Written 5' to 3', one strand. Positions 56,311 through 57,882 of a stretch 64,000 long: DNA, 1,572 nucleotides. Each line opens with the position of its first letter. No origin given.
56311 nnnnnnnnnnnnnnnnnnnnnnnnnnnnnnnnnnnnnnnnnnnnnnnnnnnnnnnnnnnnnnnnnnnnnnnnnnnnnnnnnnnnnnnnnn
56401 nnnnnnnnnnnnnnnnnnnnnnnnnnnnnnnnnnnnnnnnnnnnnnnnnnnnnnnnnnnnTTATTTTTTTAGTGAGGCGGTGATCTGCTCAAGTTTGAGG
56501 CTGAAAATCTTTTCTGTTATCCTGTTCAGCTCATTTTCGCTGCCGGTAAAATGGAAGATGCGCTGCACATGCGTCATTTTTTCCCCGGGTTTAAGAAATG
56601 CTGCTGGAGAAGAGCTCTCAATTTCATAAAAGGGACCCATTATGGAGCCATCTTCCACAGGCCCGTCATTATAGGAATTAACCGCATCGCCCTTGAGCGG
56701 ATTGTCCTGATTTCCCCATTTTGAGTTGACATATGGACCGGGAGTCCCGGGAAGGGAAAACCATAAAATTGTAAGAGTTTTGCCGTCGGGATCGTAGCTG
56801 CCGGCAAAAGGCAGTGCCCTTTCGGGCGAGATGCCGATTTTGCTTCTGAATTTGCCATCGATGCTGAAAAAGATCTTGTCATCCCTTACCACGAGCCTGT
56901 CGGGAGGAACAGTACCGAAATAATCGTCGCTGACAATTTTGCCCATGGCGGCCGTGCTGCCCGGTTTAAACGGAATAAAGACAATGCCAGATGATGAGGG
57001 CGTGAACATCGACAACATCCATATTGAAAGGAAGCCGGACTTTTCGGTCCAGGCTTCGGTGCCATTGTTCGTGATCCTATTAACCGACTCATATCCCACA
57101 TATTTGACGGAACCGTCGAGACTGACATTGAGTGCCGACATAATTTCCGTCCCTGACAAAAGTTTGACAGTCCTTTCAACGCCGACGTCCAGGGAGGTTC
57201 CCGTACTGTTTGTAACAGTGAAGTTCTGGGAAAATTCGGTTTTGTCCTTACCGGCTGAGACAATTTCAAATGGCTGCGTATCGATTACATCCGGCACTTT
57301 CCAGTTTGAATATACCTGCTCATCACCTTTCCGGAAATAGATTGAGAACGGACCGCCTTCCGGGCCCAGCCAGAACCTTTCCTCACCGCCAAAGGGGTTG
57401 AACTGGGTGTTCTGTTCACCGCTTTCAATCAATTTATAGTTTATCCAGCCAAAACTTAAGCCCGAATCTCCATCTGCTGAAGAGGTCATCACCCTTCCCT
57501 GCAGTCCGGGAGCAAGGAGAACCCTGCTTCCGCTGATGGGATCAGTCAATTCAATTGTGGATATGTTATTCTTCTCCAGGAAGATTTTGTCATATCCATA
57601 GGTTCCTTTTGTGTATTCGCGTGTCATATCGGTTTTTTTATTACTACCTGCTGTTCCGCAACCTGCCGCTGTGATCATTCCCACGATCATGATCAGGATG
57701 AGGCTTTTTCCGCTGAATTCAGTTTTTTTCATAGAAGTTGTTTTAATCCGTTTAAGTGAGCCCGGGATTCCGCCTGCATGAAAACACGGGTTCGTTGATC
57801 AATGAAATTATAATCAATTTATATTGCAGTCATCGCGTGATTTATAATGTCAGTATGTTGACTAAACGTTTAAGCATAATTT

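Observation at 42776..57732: Atypical PUL: two GH172/DUF2961 enzymes combined with a penicillin-acylase-family Ntn hydrolase, a CocE/NonD hydrolase, a PKD lipoprotein and an unknown lipoprotein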

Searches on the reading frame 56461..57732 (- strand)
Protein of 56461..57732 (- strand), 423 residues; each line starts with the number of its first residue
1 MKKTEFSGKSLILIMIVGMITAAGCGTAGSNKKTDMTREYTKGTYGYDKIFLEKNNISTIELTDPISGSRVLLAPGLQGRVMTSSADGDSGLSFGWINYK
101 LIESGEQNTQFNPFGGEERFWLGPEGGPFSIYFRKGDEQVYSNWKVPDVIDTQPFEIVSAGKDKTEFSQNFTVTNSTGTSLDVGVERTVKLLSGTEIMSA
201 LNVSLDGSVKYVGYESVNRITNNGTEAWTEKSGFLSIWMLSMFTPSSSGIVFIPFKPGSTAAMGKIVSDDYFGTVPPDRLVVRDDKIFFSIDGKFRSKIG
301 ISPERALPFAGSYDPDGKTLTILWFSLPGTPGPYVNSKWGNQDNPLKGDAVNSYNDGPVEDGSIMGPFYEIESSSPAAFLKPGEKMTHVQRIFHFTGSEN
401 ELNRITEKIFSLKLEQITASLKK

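Call 3: search_protein_families(library=pfam, proteins=[window:56461-57732:-], max_evalue=0.01)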
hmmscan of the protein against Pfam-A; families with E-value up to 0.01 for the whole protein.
window:56461-57732:- (423 aa): 2 families
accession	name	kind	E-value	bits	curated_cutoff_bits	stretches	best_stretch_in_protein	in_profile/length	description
PF20583.3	DUF6786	-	5.5e-152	506.3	27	1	43-419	1-374/376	Family of unknown function (DUF6786)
PF21027.3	Sde0182_C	-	0.0022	19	27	0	310-328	7-25/83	Cellulose-binding protein Sde0182, C-terminal domain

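Call 4: search_protein_families(library=ncbifam, proteins=[window:56461-57732:-], max_evalue=0.01)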
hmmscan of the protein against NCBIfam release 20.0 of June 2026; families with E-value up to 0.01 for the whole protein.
window:56461-57732:- (423 aa): 0 families

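Call 11: find_encoding_contigs(protein=window:56461-57732:-, flank=10000, max_places=6)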
Protein window:56461-57732:- (423 aa): 10 contigs read that carry it; 6 places shown.
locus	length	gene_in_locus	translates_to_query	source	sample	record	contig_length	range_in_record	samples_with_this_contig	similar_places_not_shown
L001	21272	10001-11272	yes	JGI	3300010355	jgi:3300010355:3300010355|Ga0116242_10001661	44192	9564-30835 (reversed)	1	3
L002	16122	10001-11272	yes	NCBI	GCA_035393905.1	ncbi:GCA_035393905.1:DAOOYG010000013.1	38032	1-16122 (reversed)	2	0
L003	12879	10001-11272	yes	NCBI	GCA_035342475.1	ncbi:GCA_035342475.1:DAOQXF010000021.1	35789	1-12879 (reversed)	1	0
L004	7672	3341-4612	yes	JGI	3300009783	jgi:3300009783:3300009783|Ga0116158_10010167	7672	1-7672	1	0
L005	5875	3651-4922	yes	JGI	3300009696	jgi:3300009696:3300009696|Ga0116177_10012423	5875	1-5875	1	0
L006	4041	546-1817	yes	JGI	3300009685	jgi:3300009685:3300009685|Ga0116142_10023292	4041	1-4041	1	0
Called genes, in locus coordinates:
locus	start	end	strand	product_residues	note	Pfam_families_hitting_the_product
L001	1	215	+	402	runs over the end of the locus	PF00109:ketoacyl-synt, PF02801:Ketoacyl-synt_C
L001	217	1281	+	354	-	PF00109:ketoacyl-synt, PF13723:Ketoacyl-synt_2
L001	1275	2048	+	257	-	PF01522:Polysacc_deac_1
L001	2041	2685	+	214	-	PF03548:LolA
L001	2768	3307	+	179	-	-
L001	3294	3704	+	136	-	PF07977:FabA (weak), PF22818:ApeI-like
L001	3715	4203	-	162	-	-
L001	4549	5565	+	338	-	PF00248:Aldo_ket_red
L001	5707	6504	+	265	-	PF24575:TPR_Slam (faint), PF13432:TPR_16 (faint), PF07719:TPR_2 (faint), PF13176:TPR_7 (faint), PF13424:TPR_12 (faint), PF13428:TPR_14 (faint), PF00515:TPR_1 (weak), PF13181:TPR_8 (weak), +3 more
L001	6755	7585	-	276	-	PF01259:SAICAR_synt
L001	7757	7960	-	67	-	-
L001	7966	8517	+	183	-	PF07883:Cupin_2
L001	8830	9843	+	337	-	PF00356:LacI, PF00532:Peripla_BP_1, PF13407:Peripla_BP_4, PF13377:Peripla_BP_3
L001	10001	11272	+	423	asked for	PF20583:DUF6786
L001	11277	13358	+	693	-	PF01804:Penicil_amidase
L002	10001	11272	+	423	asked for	PF20583:DUF6786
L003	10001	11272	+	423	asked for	PF20583:DUF6786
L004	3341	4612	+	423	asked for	PF20583:DUF6786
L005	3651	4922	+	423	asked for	PF20583:DUF6786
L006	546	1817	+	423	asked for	PF20583:DUF6786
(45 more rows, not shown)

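Call 12: find_homologous_proteins(query=window:56461-57732:-)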
Query window:56461-57732:- (423 aa): 7981 proteins with E <= 0.001 among 8000 candidates; the best 120 are listed.
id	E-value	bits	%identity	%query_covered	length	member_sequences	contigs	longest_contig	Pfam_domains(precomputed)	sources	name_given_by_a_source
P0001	8.8e-283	956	100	100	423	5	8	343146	PF20583.4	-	-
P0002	2.1e-273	925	97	100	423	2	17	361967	PF20583.4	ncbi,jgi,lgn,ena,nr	ncbi:MAG TPA: hypothetical protein PLS58_06605 [Bacteroidales bacterium]|jgi:hypothetical protein|nr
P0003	8.5e-250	847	88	100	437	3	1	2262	PF20583.4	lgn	-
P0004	2.5e-230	783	82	100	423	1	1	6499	PF20583.4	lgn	-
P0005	3.5e-174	598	62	98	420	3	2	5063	PF20583.4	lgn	-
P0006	4.5e-172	591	60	97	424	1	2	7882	PF20583.4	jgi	jgi:hypothetical protein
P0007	8.9e-172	590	60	99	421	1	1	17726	PF20583.4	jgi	jgi:hypothetical protein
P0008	3.1e-171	588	62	97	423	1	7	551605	PF20583.4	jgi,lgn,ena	-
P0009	3.3e-171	588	62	97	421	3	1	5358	PF20583.4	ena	-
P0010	4.5e-170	584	61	98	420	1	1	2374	PF20583.4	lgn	-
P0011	1.4e-168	580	61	100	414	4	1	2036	PF20583.4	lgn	-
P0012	2.4e-168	579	61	96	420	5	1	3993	PF20583.4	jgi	jgi:hypothetical protein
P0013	2.5e-168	579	60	99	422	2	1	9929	PF20583.4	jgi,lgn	jgi:hypothetical protein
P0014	3.6e-168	578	60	98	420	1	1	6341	PF20583.4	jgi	jgi:hypothetical protein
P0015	7.1e-168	577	60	96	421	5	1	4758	PF20583.4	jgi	jgi:hypothetical protein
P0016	7.3e-168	577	65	91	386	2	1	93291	PF20583.4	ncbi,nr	ncbi:MAG: hypothetical protein IPN68_11285 [Bacteroidetes bacterium]|nr:hypothetical protein [Bacter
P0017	1.0e-167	577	62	95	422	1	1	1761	PF20583.4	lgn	-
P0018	1.5e-167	576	59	99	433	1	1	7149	PF20583.4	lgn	-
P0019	1.6e-167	576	60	98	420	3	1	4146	PF20583.4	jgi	jgi:hypothetical protein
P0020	2.0e-167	576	61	96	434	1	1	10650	PF20583.4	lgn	-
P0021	2.9e-167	575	61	96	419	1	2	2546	PF20583.4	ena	-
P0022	3.2e-167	575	59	97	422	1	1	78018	PF20583.4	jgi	jgi:hypothetical protein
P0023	3.2e-167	575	60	97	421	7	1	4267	PF20583.4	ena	-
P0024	3.3e-167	575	62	92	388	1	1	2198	PF20583.4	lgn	-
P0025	3.9e-167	575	64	93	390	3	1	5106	PF20583.4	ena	-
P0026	4.0e-167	575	61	96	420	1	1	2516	PF20583.4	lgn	-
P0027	5.5e-167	574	61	96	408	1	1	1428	PF20583.4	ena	-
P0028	6.2e-167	574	61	96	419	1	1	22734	PF20583.4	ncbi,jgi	jgi:hypothetical protein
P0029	7.7e-167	574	58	100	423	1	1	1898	PF20583.4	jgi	jgi:hypothetical protein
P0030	8.0e-167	574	61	96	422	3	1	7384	PF20583.4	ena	-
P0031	9.1e-167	574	60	97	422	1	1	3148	PF20583.4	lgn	-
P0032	1.0e-166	573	58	98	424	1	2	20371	PF20583.4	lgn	-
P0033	1.5e-166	573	58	98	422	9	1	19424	PF20583.4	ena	-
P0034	2.0e-166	572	59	99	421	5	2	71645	PF20583.4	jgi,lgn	jgi:hypothetical protein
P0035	2.1e-166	572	59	100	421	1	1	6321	PF20583.4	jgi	jgi:hypothetical protein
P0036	2.5e-166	572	60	96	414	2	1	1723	PF20583.4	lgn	-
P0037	2.5e-166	572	61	96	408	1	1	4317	PF20583.4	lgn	-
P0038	2.7e-166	572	61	96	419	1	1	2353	PF20583.4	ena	-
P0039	2.8e-166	572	61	96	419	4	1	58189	PF20583.4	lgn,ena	-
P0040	2.8e-166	572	57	100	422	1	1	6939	PF20583.4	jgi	jgi:hypothetical protein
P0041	3.3e-166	572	61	98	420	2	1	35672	PF20583.4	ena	-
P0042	3.6e-166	572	59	97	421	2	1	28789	PF20583.4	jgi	jgi:hypothetical protein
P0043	4.0e-166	571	61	96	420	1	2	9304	PF20583.4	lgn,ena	-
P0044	4.9e-166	571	60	97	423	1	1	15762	PF20583.4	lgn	-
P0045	6.7e-166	571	59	100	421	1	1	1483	PF20583.4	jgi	jgi:hypothetical protein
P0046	7.5e-166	571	60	100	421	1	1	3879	PF20583.4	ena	-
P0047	7.9e-166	570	61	96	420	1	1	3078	PF20583.4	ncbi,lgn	-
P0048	8.1e-166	570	60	95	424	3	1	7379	PF20583.4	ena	-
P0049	8.2e-166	570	62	94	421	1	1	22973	PF20583.4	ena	-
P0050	9.1e-166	570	61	96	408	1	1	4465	PF20583.4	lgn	-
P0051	9.2e-166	570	58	99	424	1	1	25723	PF20583.4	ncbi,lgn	-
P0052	9.5e-166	570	58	96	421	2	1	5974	PF20583.4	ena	-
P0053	9.9e-166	570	61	96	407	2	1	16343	PF20583.4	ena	-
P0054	1.0e-165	570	61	97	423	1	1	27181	PF20583.4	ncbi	-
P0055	1.3e-165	570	59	98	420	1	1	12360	PF20583.4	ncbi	-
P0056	1.5e-165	570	59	99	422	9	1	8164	PF20583.4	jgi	-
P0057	1.7e-165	569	60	100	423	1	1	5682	PF20583.4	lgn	-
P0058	1.9e-165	569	61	96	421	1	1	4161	PF20583.4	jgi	jgi:hypothetical protein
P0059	2.0e-165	569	60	97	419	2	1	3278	PF20583.4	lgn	-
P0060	2.1e-165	569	61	95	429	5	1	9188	PF20583.4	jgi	-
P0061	2.8e-165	569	61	96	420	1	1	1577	PF20583.4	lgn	-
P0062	4.6e-165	568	59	100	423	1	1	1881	PF20583.4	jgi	-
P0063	5.3e-165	568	58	100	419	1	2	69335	PF20583.4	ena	-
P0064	5.5e-165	568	61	94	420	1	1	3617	PF20583.4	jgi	-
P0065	6.1e-165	568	59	96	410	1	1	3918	PF20583.4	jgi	-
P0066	6.4e-165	567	61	94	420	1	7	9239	PF20583.4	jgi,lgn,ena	-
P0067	8.9e-165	567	61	94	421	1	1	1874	PF20583.4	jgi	-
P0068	9.0e-165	567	62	96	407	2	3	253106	PF20583.4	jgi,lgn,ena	-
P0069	9.2e-165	567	60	96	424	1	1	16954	PF20583.4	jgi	jgi:hypothetical protein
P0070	9.2e-165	567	59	97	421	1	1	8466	PF20583.4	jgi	jgi:hypothetical protein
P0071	1.1e-164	567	63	89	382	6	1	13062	PF20583.4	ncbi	-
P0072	1.2e-164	567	58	100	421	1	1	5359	PF20583.4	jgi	jgi:hypothetical protein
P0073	1.3e-164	566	58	100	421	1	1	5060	PF20583.4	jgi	jgi:hypothetical protein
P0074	1.5e-164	566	59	98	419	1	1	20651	PF20583.4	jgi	jgi:hypothetical protein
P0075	1.6e-164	566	61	94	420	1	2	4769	PF20583.4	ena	-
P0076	1.8e-164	566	59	98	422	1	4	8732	PF20583.4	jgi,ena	jgi:hypothetical protein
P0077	1.9e-164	566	59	97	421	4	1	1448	PF20583.4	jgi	-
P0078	2.4e-164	566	60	96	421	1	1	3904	PF20583.4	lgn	-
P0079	2.6e-164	565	60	96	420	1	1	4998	PF20583.4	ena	-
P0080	2.9e-164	565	60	97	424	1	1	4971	PF20583.4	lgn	-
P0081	3.0e-164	565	60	98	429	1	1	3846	PF20583.4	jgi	jgi:hypothetical protein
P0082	3.3e-164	565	60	97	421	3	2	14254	PF20583.4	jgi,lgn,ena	-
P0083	3.3e-164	565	59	100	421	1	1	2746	PF20583.4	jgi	jgi:hypothetical protein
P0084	3.4e-164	565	59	100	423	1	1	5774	PF20583.4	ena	-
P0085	3.5e-164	565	62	94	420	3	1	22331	PF20583.4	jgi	jgi:hypothetical protein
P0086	3.6e-164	565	59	100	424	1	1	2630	PF20583.4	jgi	jgi:hypothetical protein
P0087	4.2e-164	565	60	96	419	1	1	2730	PF20583.4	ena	-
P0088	4.3e-164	565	60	97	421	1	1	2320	PF20583.4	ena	-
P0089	4.4e-164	565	60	95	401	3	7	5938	PF20583.4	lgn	-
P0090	4.5e-164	565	58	100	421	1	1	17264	PF20583.4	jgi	jgi:hypothetical protein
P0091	5.1e-164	564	60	100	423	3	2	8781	PF20583.4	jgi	-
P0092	5.2e-164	564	59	98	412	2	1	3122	PF20583.4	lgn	-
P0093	5.4e-164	564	59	97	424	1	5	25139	PF20583.4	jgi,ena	-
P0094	5.5e-164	564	59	99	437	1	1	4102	PF20583.4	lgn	-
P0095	5.7e-164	564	60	97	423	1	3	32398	PF20583.4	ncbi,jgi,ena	ncbi:MAG TPA: DUF6786 family protein [Prolixibacteraceae bacterium]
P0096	6.1e-164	564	59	100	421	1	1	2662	PF20583.4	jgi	jgi:hypothetical protein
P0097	6.2e-164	564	61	94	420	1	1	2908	PF20583.4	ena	-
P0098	6.5e-164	564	59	99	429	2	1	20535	PF20583.4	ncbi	-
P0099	6.8e-164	564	58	99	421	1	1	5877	PF20583.4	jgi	jgi:hypothetical protein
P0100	7.1e-164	564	58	96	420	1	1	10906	PF20583.4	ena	-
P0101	7.8e-164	564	59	97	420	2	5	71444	PF20583.4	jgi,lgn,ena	-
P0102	7.9e-164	564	59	97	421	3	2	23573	PF20583.4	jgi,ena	-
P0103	8.8e-164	564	58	100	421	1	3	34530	PF20583.4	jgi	jgi:hypothetical protein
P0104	8.9e-164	564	60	95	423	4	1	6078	PF20583.4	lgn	-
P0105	9.0e-164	564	58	100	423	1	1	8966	PF20583.4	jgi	-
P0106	9.3e-164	564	60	97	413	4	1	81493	PF20583.4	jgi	jgi:hypothetical protein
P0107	9.4e-164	564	58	100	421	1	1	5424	PF20583.4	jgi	jgi:Family of unknown function (DUF6786)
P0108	9.6e-164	564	59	97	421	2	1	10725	PF20583.4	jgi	jgi:uncharacterized protein DUF6786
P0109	1.0e-163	564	59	98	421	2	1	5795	PF20583.4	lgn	-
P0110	1.2e-163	563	58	99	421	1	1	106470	PF20583.4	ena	-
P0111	1.3e-163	563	60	97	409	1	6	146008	PF20583.4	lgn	-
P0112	1.4e-163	563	60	94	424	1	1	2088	PF20583.4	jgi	jgi:hypothetical protein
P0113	1.5e-163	563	59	99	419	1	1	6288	PF20583.4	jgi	jgi:hypothetical protein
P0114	1.6e-163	563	60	94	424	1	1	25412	PF20583.4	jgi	jgi:hypothetical protein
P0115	1.6e-163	563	59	97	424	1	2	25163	PF20583.4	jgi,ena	jgi:hypothetical protein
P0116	1.8e-163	563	58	99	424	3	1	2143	PF20583.4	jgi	jgi:hypothetical protein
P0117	1.8e-163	563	60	97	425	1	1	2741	PF20583.4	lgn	-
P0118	2.0e-163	563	58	99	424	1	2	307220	PF20583.4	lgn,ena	-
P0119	2.7e-163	562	61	94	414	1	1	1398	PF20583.4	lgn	-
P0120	2.8e-163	562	59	97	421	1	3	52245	PF20583.4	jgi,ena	-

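Call 36: search_solved_structures(query=A1, max_evalue=10)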
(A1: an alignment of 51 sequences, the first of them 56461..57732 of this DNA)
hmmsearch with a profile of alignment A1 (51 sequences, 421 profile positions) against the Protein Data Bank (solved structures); distinct sequences matched with E-value up to 10: 0.

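Call 40: find_related_loci(query=A1, collection=metagenome_contigs, flank=10000)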
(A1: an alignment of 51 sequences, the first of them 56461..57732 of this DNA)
Query A1 (423 aa) in metagenome_contigs; peptide patterns used: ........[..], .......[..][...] (x = any residue, [..] = any of these).
600 stretches matched a pattern (row limit reached: there are more); 582 encode a relative of the query (tblastn E <= 1e-3); the best 80 are kept; 80 distinct loci.
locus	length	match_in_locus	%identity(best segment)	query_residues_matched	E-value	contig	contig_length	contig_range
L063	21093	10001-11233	62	14-422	2e-175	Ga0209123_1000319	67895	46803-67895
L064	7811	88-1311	60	16-423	2e-172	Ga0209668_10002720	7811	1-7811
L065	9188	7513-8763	60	5-417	9e-170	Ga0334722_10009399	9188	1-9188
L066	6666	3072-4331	57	1-421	6e-168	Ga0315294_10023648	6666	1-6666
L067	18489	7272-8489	59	10-418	4e-167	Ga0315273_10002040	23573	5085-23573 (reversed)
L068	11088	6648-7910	58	1-422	9e-167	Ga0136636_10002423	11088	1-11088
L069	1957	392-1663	58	1-422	0e+0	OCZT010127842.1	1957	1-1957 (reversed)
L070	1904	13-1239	59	13-421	4e-180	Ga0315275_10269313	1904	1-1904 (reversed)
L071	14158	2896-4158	59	1-422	2e-165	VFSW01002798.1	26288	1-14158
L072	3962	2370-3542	62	23-417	5e-172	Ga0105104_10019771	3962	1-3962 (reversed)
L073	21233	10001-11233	58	11-422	1e-164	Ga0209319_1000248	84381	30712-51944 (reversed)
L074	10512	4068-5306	57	6-418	9e-165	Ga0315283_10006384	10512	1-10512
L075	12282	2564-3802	60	13-422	9e-164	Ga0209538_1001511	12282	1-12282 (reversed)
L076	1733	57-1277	57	13-418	6e-175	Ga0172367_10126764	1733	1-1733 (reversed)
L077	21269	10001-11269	57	3-422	1e-159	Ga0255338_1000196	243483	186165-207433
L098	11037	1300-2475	53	13-417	5e-144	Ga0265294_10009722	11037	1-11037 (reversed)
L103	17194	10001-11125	53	44-419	2e-138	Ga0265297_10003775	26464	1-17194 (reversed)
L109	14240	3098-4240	50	39-422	6e-132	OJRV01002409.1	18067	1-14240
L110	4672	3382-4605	48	1-417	9e-131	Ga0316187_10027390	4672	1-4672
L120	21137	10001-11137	51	41-422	1e-125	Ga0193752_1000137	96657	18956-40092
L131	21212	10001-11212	47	13-417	8e-123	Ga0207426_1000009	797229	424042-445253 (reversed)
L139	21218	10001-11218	45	9-423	8e-122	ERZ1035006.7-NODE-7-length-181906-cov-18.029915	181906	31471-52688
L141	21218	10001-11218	45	9-423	8e-122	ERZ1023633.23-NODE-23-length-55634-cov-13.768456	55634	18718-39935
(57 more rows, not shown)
